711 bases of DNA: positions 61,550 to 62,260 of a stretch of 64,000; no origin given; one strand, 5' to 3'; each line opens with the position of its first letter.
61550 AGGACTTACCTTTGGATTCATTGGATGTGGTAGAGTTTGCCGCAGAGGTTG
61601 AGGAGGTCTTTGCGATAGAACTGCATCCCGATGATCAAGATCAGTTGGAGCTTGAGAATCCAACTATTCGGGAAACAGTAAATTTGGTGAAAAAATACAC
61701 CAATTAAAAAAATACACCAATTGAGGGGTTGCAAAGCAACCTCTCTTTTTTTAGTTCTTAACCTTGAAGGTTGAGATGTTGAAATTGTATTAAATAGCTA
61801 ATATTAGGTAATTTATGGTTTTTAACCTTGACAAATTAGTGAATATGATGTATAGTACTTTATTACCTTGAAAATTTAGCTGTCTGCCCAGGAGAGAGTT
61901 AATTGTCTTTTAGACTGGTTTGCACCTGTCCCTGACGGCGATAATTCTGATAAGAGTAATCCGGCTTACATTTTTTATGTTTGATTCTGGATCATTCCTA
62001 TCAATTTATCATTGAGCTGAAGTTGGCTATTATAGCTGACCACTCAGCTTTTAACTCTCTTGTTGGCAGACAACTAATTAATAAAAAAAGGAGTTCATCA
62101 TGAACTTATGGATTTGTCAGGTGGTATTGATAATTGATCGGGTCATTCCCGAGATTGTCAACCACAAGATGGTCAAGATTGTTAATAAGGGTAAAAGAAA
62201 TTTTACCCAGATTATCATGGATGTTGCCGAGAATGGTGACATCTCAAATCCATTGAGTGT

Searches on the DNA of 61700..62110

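Call 64: search_rna_families(source=window, start=61700, end=62110, threshold=evalue, max_evalue=1)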
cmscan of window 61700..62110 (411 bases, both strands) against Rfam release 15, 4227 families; matches with E-value up to 1: 2.
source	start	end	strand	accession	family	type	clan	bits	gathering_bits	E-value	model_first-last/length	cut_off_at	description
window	61717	61826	+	RF01858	RsaF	Gene; sRNA;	-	19.5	60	0.26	1-119/119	no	RNA Staph. aureus F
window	61724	61827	+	RF01828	SprD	Gene; sRNA;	-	17.4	100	0.24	1-142/142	no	Small pathogenicity island RNA D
